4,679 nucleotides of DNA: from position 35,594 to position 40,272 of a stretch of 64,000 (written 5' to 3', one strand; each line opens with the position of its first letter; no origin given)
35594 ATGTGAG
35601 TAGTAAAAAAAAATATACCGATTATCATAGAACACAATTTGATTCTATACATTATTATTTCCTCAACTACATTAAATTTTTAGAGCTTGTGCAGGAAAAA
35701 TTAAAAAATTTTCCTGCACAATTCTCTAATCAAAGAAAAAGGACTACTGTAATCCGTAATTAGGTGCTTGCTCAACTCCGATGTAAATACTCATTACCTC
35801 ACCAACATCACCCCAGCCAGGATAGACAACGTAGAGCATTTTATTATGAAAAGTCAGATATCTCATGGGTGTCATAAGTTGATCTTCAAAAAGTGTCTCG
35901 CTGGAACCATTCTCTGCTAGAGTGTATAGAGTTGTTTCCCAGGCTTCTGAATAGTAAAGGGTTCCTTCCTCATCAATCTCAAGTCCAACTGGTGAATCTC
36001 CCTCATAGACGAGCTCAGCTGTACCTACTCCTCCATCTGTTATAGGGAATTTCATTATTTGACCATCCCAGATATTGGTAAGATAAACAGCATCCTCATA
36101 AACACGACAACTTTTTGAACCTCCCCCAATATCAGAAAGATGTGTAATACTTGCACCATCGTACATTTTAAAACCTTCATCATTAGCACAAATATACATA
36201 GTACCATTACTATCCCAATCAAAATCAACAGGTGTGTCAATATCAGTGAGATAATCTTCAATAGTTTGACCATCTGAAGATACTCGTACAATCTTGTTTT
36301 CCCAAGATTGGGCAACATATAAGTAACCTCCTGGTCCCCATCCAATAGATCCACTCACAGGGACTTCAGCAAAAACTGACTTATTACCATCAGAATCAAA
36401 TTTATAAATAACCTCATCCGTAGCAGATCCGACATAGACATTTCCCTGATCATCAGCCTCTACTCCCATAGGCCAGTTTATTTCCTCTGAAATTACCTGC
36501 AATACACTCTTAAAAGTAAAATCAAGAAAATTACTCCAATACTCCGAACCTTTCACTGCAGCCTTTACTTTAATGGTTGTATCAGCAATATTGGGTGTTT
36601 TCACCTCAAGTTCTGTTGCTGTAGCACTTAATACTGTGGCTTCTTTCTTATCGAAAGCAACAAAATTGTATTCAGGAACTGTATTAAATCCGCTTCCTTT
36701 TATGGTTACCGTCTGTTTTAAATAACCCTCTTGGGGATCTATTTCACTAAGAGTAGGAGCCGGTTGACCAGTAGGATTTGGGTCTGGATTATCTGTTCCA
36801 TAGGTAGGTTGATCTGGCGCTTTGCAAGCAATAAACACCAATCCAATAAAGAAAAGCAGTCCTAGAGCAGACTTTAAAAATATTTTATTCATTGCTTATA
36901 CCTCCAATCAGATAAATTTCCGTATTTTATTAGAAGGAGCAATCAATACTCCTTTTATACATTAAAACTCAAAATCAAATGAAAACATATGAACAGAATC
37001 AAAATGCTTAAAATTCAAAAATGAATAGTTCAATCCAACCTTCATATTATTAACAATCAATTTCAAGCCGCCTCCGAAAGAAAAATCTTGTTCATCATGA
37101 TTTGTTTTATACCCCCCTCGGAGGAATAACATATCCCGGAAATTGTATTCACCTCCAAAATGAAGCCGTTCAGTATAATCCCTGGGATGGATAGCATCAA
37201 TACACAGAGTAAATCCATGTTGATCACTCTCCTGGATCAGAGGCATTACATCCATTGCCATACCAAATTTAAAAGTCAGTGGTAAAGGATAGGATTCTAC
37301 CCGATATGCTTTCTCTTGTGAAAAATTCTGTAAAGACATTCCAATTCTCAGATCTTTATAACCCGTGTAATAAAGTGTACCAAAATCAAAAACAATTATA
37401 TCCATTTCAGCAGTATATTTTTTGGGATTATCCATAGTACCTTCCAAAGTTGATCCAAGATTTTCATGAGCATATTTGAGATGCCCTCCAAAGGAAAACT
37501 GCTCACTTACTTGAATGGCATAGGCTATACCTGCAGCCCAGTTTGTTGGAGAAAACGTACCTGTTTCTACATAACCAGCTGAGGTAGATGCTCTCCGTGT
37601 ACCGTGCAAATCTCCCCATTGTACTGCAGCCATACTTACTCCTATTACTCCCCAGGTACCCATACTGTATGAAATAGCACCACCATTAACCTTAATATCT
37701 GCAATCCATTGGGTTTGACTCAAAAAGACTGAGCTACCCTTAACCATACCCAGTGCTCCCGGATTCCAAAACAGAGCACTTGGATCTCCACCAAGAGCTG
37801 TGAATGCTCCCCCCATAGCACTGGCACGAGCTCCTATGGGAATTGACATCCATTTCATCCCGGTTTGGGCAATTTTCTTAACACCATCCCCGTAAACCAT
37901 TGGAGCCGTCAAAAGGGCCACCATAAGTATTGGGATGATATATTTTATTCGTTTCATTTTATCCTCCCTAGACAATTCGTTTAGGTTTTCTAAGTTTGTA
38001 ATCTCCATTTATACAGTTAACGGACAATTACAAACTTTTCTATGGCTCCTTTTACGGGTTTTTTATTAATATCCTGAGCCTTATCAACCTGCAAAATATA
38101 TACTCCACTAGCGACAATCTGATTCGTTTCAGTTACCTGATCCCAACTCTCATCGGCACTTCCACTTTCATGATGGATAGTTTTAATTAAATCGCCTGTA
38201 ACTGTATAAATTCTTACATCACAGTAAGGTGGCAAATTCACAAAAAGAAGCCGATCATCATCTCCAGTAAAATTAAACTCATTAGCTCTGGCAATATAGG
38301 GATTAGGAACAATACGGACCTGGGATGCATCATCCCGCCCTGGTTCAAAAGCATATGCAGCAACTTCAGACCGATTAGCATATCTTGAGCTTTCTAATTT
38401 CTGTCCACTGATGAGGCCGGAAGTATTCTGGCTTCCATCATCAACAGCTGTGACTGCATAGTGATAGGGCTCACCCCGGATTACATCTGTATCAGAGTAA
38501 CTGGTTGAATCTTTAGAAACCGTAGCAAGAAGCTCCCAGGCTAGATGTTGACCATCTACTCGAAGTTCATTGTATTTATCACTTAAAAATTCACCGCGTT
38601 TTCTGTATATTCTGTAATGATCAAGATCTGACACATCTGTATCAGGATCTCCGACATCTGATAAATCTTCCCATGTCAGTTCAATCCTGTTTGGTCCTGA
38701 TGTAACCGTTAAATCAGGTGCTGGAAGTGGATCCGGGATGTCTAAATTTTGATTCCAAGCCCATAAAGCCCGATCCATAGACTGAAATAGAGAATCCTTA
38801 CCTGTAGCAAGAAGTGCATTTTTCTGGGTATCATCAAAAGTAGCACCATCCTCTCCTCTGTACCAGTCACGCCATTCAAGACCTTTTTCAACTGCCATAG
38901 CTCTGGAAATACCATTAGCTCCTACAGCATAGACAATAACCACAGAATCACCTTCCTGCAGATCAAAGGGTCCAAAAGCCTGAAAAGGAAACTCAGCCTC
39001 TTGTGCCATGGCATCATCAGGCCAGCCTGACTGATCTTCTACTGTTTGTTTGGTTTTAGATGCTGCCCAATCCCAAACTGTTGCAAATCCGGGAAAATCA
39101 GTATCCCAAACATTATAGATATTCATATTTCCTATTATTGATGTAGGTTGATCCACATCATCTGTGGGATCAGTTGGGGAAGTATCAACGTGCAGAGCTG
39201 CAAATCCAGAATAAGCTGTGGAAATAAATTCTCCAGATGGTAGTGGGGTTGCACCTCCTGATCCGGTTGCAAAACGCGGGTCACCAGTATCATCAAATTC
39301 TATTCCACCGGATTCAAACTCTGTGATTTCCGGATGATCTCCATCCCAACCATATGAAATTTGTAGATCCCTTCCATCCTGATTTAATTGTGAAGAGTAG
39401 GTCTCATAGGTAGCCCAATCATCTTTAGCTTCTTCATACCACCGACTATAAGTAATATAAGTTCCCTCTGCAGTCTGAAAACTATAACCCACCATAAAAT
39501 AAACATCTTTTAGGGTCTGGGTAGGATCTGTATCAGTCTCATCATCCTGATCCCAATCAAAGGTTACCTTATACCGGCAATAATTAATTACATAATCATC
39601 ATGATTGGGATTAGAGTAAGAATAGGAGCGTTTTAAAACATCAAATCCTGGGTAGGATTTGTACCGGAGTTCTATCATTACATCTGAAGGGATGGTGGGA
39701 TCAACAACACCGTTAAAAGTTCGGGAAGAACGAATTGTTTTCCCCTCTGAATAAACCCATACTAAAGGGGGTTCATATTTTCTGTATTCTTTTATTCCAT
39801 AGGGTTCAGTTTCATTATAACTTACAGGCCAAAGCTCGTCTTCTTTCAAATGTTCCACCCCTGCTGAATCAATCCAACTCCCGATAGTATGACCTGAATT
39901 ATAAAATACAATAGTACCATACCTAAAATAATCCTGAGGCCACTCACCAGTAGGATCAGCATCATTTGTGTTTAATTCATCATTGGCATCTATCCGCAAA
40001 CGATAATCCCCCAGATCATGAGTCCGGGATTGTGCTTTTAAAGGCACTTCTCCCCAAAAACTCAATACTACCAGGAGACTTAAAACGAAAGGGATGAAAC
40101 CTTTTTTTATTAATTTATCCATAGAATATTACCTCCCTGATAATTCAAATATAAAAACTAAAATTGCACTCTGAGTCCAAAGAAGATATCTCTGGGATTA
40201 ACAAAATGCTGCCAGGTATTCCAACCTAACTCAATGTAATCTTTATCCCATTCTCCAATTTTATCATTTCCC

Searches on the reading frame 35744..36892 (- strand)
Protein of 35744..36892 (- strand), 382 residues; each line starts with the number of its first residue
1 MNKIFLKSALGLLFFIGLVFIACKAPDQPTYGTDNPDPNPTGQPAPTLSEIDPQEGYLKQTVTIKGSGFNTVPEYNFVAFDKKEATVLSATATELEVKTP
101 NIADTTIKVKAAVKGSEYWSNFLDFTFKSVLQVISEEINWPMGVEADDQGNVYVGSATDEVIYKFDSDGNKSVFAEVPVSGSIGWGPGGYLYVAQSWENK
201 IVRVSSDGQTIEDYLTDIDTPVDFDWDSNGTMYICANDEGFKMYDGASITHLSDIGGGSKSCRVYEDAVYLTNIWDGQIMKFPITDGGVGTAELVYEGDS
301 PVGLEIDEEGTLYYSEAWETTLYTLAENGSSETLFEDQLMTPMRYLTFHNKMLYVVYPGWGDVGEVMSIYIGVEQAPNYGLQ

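Call 7: search_protein_families(library=pfam, proteins=[window:35744-36892:-], max_evalue=0.001)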
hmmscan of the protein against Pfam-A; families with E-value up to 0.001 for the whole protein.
window:35744-36892:- (382 aa): 2 families
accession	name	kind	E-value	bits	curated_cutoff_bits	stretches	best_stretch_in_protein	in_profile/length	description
PF01833.30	TIG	-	1.8e-10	41.1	20.9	1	46-127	1-84/84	IPT/TIG domain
PF24684.1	Vgb_lyase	-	3.6e-05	23.2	50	0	140-231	98-193/290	Virginiamycin B lyase family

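Call 32: search_protein_families(library=ncbifam, proteins=[window:35744-36892:-], max_evalue=0.001)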
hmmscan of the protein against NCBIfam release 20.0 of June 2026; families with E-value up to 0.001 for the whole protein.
window:35744-36892:- (382 aa): 3 families
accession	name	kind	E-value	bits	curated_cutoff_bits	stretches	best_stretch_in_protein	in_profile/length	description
NF033206.1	ScyE_fam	subfamily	2.2e-09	37.3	80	0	181-238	209-272/333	ScyD/ScyE family protein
NF047769.1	LIC10067_lipo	equivalog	0.00019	20.7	200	1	44-105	35-105/239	LIC10067 family putative lipoprotein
NF035926.1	scyF_NHL_VPEP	equivalog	0.00027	20.2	350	0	139-170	247-278/376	scytonemin biosynthesis PEP-CTERM protein ScyF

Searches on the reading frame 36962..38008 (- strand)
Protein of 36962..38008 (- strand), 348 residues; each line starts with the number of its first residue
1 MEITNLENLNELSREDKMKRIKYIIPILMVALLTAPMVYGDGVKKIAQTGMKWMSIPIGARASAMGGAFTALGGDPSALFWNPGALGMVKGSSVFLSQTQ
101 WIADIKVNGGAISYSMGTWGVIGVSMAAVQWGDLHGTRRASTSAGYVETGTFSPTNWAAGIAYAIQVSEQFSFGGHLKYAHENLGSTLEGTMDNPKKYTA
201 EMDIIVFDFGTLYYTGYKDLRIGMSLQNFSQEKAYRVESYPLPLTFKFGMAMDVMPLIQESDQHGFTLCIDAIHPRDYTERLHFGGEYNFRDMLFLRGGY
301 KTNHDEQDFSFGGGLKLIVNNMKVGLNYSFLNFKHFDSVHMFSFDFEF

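Call 7: search_protein_families(library=pfam, proteins=[window:36962-38008:-], max_evalue=0.001)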
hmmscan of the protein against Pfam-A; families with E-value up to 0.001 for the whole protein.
window:36962-38008:- (348 aa): 2 families
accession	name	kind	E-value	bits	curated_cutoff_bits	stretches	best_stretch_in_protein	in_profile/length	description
PF03349.22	Toluene_X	-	1.2e-07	31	29.7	1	61-225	23-159/421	Outer membrane protein transport protein (OMPP1/FadL/TodX)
PF03687.19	UPF0164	-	3.1e-05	23.4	21.4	1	45-179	33-162/325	Uncharacterised protein family (UPF0164)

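Call 32: search_protein_families(library=ncbifam, proteins=[window:36962-38008:-], max_evalue=0.001)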
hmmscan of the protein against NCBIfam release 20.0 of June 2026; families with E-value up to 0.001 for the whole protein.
window:36962-38008:- (348 aa): 5 families
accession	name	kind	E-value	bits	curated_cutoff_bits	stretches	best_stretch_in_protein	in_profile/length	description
NF033709.1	PorV_fam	subfamily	1.4e-57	195.8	90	1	48-348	1-326/326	PorV/PorQ family protein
NF033711.1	T9SS_PorQ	equivalog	1.1e-21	77.2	220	1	47-252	22-211/335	type IX secretion system protein PorQ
NF033710.1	T9SS_OM_PorV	equivalog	3.8e-21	75.7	250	1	41-255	16-232/367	type IX secretion system outer membrane channel protein PorV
NF052325.1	PorVQ2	equivalog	1e-13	51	325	1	51-186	27-169/354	putative type IX sorting system protein PorV2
TIGR03519.1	T9SS_PorP_fam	subfamily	2.8e-07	30.3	90.55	1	148-330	90-271/292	PorP/SprF family type IX secretion system membrane protein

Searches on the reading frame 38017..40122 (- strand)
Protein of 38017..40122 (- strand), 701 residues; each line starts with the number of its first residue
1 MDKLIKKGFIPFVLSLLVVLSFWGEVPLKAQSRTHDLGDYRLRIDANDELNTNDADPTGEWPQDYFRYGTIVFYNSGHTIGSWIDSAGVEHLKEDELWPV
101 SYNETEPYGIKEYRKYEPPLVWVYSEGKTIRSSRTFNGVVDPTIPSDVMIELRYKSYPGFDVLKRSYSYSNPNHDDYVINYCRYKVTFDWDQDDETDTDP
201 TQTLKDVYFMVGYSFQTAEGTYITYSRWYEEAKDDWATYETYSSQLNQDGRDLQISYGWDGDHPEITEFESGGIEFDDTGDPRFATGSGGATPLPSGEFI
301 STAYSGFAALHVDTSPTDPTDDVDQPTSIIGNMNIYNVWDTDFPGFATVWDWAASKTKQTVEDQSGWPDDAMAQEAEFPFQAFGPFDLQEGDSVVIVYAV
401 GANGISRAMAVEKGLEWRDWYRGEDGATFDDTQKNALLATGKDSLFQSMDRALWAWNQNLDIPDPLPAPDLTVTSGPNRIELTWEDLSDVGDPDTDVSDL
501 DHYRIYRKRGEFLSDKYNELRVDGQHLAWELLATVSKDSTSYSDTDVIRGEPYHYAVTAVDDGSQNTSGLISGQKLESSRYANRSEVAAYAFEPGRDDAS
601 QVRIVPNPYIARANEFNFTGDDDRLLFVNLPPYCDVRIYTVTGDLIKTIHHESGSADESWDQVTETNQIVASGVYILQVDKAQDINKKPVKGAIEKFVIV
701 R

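Call 7: search_protein_families(library=pfam, proteins=[window:38017-40122:-], max_evalue=0.001)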
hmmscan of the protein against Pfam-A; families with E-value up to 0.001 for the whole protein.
window:38017-40122:- (701 aa): 0 families

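Call 13: search_protein_families(library=ncbifam, proteins=[window:38017-40122:-], max_evalue=0.01)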
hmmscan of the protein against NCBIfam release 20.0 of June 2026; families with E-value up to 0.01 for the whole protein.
window:38017-40122:- (701 aa): 2 families
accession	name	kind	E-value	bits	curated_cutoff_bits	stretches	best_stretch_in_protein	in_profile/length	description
NF052228.1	T9SS_PorZ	equivalog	1.3e-05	23.8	260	1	597-690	668-751/757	type IX secretion system anionic LPS delivery protein PorZ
NF033707.1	T9SS_sortase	equivalog_domain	0.00042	18.1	420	1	600-699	997-1094/1095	type IX secretion system sortase PorU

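Call 83: find_related_loci(query=window:38017-40122:-, collection=metagenome_contigs, flank=10000)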
Query window:38017-40122:- (701 aa) in metagenome_contigs; peptide patterns used: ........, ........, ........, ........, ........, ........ (x = any residue, [..] = any of these).
43 stretches matched a pattern; 11 encode a relative of the query (tblastn E <= 1e-3); 11 distinct loci.
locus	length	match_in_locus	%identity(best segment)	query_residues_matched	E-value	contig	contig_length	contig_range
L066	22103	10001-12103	88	1-701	0e+0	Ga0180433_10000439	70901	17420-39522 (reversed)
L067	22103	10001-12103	78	1-701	0e+0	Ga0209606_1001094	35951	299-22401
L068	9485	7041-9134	75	3-701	0e+0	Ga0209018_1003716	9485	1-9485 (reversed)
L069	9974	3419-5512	74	3-701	0e+0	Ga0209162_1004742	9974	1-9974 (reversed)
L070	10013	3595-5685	71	5-701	0e+0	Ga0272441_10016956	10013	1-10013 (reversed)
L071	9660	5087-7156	68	12-701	0e+0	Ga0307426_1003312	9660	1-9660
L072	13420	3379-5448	68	12-701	0e+0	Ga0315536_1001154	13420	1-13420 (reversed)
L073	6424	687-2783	67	4-700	0e+0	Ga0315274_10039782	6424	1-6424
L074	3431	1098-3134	67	13-698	0e+0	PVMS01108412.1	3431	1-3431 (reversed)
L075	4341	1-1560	78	182-701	0e+0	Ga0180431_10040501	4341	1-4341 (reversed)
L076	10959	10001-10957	64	5-324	1e-131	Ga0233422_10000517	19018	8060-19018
